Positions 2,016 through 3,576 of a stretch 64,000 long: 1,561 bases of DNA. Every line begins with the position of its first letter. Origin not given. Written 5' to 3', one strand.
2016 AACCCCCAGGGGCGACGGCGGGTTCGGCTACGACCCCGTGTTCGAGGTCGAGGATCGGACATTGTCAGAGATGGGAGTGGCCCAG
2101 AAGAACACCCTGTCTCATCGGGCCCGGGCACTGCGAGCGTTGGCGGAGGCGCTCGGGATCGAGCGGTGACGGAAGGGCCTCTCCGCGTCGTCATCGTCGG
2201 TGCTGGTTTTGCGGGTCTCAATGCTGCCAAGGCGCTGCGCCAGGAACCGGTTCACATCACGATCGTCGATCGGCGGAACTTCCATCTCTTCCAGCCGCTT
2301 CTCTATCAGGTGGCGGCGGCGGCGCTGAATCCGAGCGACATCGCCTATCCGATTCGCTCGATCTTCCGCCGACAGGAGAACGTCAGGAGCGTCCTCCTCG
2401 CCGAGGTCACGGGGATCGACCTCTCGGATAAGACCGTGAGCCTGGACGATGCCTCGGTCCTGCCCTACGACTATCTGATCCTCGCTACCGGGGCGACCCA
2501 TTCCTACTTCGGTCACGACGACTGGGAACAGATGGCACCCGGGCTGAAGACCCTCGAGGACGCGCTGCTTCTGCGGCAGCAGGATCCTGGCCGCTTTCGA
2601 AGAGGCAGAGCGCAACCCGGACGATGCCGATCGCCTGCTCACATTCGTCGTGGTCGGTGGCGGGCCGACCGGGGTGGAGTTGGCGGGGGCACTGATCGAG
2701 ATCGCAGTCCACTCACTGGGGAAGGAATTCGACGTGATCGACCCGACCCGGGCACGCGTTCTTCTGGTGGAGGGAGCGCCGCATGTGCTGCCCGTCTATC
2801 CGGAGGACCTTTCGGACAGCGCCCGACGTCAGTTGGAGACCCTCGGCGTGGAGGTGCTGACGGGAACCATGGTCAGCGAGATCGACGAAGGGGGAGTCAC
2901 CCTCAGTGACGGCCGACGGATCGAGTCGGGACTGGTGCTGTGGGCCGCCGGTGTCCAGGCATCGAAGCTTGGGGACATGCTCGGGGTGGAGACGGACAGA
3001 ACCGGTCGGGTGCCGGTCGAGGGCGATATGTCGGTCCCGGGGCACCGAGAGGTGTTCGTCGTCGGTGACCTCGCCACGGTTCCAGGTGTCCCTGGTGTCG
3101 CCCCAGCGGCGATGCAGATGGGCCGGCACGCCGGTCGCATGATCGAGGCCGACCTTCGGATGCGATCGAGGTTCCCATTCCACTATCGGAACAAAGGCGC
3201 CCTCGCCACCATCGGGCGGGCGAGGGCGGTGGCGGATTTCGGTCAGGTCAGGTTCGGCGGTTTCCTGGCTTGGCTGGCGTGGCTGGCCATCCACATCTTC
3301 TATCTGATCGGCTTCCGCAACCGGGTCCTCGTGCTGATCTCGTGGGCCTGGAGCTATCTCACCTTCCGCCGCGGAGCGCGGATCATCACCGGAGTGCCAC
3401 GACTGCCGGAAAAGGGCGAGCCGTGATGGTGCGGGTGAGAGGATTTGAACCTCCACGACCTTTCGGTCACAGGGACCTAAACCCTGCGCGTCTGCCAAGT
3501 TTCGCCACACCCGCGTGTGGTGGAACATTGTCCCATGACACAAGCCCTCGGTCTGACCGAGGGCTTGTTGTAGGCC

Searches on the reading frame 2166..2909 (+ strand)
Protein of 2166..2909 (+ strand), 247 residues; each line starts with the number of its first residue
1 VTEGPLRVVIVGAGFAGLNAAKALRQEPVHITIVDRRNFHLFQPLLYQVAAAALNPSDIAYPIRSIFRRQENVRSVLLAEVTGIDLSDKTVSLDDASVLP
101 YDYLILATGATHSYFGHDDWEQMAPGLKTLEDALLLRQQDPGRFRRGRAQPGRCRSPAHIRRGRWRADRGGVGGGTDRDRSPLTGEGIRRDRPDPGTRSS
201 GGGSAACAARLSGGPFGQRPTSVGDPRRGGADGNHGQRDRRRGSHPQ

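Call 64: search_protein_families(library=pfam, proteins=[window:2166-2909:+], max_evalue=0.001)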
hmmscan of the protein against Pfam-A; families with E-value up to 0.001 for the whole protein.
window:2166-2909:+ (247 aa): 5 families
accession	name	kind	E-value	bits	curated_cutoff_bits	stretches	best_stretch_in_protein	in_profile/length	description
PF07992.20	Pyr_redox_2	-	3e-21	76.5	26.1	1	7-140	2-140/291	Pyridine nucleotide-disulphide oxidoreductase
PF01266.30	DAO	-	1.5e-05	25.1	27.9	1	7-37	1-31/353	FAD dependent oxidoreductase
PF13450.12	NAD_binding_8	-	1.6e-05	25.5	21.9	1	10-38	1-29/68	NAD(P)-binding Rossmann-like domain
PF13454.12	NAD_binding_9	-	9.4e-05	22.9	21.8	0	9-39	1-35/155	FAD-NAD(P)-binding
PF00070.33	Pyr_redox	-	0.00014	22.7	22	1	7-39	1-33/82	Pyridine nucleotide-disulphide oxidoreductase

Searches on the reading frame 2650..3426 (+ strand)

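Call 64: search_protein_families(library=pfam, proteins=[window:2650-3426:+], max_evalue=0.001)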
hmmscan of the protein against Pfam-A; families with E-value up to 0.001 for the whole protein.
window:2650-3426:+ (258 aa): 4 families
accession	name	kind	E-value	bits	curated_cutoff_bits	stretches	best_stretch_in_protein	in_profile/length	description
PF07992.20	Pyr_redox_2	-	4.8e-28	98.9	26.1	1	2-158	148-291/291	Pyridine nucleotide-disulphide oxidoreductase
PF22366.1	NDH2_C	-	9.3e-10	39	27.7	1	182-240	2-61/62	NDH2 C-terminal domain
PF00070.33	Pyr_redox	-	1.1e-09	39.1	22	1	2-83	5-77/82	Pyridine nucleotide-disulphide oxidoreductase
PF01266.30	DAO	-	1.2e-05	25.5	27.9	1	49-127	146-228/353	FAD dependent oxidoreductase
